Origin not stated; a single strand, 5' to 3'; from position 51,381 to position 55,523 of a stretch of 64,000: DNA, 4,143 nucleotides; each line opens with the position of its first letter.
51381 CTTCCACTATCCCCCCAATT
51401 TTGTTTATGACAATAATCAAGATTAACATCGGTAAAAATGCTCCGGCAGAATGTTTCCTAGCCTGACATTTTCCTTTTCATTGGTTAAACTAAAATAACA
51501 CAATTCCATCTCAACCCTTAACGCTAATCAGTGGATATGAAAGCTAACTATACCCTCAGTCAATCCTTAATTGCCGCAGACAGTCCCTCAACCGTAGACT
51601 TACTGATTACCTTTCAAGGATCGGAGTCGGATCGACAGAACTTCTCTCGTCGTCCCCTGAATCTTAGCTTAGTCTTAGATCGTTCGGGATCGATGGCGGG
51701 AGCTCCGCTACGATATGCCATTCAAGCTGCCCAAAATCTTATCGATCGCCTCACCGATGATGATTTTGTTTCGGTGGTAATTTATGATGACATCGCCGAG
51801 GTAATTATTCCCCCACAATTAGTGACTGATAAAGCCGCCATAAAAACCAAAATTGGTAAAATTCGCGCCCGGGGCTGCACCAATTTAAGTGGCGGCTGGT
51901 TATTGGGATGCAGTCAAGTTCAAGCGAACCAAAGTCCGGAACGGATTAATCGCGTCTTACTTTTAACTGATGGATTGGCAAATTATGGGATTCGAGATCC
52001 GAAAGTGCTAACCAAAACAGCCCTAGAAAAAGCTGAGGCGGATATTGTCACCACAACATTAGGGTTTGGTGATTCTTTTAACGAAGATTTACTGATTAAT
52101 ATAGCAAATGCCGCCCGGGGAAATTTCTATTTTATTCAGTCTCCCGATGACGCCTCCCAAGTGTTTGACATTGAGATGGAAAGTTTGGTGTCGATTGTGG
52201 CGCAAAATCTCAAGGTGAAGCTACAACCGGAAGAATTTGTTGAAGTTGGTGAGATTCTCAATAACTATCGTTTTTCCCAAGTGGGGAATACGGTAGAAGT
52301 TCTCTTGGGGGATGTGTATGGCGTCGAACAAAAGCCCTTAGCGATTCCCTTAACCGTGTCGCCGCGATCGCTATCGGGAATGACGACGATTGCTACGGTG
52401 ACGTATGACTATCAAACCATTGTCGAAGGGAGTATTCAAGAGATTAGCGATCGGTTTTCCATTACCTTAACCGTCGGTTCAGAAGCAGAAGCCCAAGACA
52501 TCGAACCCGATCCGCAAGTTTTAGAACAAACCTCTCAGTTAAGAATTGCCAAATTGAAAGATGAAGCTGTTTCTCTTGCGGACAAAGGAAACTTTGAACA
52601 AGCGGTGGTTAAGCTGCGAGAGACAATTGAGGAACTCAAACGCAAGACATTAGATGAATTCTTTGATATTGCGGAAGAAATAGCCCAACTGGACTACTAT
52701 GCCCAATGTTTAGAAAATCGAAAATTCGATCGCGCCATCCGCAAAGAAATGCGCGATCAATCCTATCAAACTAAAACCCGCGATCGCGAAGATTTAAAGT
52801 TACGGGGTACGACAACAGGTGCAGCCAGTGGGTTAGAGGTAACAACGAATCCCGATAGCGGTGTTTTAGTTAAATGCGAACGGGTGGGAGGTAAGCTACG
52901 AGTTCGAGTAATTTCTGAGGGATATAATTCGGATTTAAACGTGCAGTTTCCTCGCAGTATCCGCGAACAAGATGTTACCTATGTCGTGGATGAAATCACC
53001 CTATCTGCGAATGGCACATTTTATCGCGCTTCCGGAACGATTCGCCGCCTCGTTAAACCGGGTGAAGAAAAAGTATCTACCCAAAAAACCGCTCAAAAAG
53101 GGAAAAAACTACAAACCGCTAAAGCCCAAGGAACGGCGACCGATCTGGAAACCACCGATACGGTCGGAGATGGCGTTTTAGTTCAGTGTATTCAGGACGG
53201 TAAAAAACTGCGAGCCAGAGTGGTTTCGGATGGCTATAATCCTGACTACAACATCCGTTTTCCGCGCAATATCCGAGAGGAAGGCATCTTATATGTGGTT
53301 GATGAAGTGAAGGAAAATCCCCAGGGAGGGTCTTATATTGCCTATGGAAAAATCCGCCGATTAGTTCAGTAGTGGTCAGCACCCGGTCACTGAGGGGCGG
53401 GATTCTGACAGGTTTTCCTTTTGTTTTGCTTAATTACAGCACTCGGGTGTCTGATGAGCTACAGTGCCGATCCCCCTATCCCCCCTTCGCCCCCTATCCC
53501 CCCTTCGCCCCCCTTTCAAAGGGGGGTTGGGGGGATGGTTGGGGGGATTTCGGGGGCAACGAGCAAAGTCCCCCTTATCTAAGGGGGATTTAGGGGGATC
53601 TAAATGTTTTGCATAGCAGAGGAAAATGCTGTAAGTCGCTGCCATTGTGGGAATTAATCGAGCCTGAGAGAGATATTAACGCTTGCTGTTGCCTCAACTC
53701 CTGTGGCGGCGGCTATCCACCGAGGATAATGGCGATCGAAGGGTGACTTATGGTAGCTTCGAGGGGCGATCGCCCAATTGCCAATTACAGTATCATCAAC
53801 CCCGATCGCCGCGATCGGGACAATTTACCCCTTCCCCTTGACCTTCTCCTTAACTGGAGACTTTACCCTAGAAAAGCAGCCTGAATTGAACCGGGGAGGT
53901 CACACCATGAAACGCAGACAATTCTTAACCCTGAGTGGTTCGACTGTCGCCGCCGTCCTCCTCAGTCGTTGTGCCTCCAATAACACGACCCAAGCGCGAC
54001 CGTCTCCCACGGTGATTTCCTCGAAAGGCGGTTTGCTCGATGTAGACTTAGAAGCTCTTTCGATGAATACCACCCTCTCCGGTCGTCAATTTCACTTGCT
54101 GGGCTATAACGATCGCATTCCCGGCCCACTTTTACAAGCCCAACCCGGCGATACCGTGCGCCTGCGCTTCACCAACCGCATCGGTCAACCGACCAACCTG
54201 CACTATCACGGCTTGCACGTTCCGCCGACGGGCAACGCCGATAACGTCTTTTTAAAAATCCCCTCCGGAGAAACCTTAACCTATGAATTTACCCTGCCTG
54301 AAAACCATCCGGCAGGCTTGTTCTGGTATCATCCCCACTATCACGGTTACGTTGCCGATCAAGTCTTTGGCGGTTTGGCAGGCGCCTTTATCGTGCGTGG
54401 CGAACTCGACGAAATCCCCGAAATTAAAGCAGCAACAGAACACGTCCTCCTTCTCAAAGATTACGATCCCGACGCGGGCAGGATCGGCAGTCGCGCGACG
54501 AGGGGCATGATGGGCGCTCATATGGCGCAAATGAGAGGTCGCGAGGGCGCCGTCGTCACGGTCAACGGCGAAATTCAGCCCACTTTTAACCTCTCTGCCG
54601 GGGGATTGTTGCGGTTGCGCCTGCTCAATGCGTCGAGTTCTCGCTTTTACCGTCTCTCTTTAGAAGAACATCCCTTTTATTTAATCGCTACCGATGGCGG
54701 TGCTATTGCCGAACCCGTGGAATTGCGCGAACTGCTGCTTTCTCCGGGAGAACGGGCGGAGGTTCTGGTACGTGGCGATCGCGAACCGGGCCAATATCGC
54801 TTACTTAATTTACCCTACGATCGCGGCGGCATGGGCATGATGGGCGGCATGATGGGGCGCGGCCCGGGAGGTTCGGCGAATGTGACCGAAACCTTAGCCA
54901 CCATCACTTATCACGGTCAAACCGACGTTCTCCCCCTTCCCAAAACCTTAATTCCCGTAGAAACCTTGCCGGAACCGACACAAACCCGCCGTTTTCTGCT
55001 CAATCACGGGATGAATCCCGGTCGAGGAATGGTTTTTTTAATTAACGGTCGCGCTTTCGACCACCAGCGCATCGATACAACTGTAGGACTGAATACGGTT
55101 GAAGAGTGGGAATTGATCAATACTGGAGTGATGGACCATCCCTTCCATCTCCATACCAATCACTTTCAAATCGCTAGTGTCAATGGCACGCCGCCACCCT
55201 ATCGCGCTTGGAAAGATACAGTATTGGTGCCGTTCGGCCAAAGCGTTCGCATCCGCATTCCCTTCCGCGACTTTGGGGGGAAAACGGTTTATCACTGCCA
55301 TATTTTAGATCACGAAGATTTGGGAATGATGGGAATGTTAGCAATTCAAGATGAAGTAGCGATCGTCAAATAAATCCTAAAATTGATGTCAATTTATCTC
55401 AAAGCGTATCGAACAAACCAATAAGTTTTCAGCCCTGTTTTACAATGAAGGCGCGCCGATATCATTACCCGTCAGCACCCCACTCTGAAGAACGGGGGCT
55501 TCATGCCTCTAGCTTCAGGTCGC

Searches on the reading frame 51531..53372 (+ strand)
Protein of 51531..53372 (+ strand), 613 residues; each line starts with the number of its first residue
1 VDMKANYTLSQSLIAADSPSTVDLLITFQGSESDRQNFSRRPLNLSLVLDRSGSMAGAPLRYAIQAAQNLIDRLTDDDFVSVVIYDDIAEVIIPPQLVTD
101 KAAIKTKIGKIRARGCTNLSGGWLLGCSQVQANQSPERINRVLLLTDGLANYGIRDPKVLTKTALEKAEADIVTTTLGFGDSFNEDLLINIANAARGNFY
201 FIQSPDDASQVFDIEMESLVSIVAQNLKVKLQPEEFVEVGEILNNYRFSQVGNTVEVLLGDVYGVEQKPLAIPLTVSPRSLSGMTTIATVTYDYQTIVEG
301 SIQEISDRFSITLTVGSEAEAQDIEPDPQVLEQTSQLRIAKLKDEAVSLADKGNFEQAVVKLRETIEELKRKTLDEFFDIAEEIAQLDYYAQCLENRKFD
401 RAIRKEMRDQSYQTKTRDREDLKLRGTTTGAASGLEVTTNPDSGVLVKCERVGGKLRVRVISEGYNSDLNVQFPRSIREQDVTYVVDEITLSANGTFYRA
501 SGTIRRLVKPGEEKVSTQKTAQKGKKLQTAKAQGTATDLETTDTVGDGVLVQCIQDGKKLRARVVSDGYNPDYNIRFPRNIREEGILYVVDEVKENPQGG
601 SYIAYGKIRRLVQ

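Call 14: search_protein_families(library=pfam, proteins=[window:51531-53372:+])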
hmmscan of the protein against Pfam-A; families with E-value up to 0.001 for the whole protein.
window:51531-53372:+ (613 aa): 3 families
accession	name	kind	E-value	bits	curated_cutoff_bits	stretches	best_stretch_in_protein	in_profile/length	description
PF00092.34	VWA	-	7.2e-15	56.1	23.8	1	45-211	2-171/174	von Willebrand factor type A domain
PF13519.12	VWA_2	-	8.3e-13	49.3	27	1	47-148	3-106/107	von Willebrand factor type A domain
PF13768.12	VWA_3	-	1.7e-07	31.9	27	1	44-201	2-155/155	von Willebrand factor type A domain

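Call 58: find_homologous_proteins(query=window:51531-53372:+, max_evalue=1e-50)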
Query window:51531-53372:+ (613 aa): 1300 proteins with E <= 1e-50 among 8000 candidates; the best 120 are listed.
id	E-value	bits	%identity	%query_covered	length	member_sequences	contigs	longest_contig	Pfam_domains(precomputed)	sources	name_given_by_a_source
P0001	0.0e+0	1219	91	100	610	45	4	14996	PF13768.13,PF00092.35,PF13519.13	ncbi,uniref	ncbi:VWA domain-containing protein [Coleofasciculus sp.]|uniref:VWA domain-containing protein n=1 Ta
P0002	0.0e+0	1212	92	100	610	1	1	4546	PF13768.13,PF00092.35,PF13519.13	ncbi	ncbi:MAG: VWA domain-containing protein [Coleofasciculus sp. C2-GNP5-27]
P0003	0.0e+0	1162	87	100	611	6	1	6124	PF13768.13,PF00092.35,PF13519.13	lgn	-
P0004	0.0e+0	1037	77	100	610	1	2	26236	PF13768.13,PF00092.35,PF13519.13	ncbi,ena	-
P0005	0.0e+0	1026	76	100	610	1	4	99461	PF00092.35,PF13519.13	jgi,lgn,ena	jgi:Ca-activated chloride channel family protein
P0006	1.8e-265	900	69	100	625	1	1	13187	PF00092.35,PF13519.13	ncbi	ncbi:MAG: VWA domain-containing protein [Xenococcaceae cyanobacterium]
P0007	2.9e-260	883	66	100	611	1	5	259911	PF13768.13,PF00092.35,PF13519.13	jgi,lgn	jgi:Ca-activated chloride channel family protein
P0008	1.1e-259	881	66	100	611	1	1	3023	PF13768.13,PF00092.35,PF13519.13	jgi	jgi:Ca-activated chloride channel family protein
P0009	2.3e-259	880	66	100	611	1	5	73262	PF13768.13,PF00092.35,PF13519.13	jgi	jgi:Ca-activated chloride channel family protein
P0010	6.1e-259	879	66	100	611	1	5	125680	PF13768.13,PF00092.35,PF13519.13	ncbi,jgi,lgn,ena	jgi:Ca-activated chloride channel family protein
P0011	8.8e-259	878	66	100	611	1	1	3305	PF13768.13,PF00092.35,PF13519.13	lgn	-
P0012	4.6e-258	876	66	100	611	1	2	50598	PF13768.13,PF00092.35,PF13519.13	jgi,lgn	jgi:Ca-activated chloride channel family protein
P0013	1.4e-256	871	65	100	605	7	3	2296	PF13768.13,PF00092.35,PF13519.13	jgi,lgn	jgi:Ca-activated chloride channel family protein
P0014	1.5e-255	867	67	100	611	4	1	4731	PF13768.13,PF00092.35,PF13519.13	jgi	jgi:Ca-activated chloride channel family protein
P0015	6.5e-254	862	66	100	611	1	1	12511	PF13768.13,PF00092.35,PF13519.13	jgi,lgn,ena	-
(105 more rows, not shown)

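Call 60: find_encoding_contigs(protein=P0001, flank=3000, max_places=4)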
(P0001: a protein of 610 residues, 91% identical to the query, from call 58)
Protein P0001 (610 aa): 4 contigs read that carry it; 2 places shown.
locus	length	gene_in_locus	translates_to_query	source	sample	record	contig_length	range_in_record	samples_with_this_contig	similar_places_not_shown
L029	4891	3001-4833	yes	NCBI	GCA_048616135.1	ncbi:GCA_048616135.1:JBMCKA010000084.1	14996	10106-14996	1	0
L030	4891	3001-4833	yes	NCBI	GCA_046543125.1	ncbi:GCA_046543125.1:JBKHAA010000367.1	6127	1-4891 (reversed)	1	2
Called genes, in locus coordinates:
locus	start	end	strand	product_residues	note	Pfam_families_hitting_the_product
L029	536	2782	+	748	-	PF00656:Peptidase_C14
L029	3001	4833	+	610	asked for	PF00092:VWA, PF13519:VWA_2, PF13768:VWA_3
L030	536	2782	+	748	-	PF00656:Peptidase_C14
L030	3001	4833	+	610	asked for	PF00092:VWA, PF13519:VWA_2, PF13768:VWA_3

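Call 61: find_encoding_contigs(protein=P0003, flank=3000, max_places=3)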
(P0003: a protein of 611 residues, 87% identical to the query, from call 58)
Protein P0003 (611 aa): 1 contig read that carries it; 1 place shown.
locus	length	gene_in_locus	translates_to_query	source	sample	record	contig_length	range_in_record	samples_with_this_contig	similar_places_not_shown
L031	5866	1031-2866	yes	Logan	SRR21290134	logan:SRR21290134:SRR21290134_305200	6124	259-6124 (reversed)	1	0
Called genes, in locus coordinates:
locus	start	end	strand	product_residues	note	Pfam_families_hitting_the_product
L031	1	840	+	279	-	?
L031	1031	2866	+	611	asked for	PF00092:VWA, PF13519:VWA_2, PF13768:VWA_3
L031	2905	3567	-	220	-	PF00702:Hydrolase, PF12710:HAD (weak), PF13419:HAD_2, PF13242:Hydrolase_like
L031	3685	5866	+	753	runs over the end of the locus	PF07992:Pyr_redox_2, PF00070:Pyr_redox, PF00586:AIRS, PF02769:AIRS_C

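Call 62: find_encoding_contigs(protein=P0004, flank=3000, max_places=3)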
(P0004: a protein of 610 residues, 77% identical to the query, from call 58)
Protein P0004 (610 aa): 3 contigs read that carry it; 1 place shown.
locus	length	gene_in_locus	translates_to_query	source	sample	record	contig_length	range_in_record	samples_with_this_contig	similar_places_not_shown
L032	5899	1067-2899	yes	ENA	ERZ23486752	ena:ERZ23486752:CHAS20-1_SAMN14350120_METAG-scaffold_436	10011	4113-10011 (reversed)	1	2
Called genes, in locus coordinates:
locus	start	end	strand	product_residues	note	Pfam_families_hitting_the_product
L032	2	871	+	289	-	?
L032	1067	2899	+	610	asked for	PF00092:VWA, PF13519:VWA_2, PF13768:VWA_3 (weak)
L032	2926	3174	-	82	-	-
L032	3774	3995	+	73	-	-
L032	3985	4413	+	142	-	PF01850:PIN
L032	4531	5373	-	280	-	PF01582:TIR (weak), PF08937:ThsB_TIR (weak), PF13676:TIR_2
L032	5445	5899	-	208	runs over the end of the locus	PF13238:AAA_18 (faint)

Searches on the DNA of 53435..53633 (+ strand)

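Call 78: search_dna_similar(query=window:53435-53633:+, collection=phages, mode=distant, max_evalue=0.01, max_rows=15)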
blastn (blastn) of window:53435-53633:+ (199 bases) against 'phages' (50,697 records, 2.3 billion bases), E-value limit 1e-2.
No match.

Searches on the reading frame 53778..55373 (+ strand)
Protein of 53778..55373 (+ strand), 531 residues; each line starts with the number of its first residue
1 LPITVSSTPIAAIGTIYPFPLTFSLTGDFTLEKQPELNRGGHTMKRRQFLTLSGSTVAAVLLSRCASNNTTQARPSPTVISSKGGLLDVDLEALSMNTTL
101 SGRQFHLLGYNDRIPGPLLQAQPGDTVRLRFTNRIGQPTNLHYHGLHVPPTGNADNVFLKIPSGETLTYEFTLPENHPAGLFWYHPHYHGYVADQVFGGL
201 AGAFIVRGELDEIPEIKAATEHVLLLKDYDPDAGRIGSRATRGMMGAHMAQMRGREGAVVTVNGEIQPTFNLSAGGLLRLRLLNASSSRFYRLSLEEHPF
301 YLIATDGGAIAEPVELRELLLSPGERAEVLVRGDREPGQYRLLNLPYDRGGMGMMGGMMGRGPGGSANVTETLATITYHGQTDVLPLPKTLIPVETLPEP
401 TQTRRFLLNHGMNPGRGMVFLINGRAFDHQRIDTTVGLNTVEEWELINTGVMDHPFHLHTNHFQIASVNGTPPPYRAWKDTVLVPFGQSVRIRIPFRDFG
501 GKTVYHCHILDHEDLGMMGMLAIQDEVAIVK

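Call 14: search_protein_families(library=pfam, proteins=[window:53778-55373:+])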
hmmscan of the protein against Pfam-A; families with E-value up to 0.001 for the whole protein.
window:53778-55373:+ (531 aa): 3 families
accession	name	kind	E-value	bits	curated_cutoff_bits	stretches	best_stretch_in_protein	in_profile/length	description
PF07732.21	Cu-oxidase_3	-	2.8e-28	98.8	21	1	102-209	11-117/119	Multicopper oxidase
PF07731.20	Cu-oxidase_2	-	8.7e-26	90.8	20.4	1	405-525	9-135/137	Multicopper oxidase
PF00394.28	Cu-oxidase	-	7.5e-13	49.3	21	1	257-344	36-133/157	Multicopper oxidase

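Call 47: find_encoding_contigs(protein=window:53778-55373:+, flank=3000, max_places=10)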
Protein window:53778-55373:+ (531 aa): no gene with exactly this product is on record in the collection.
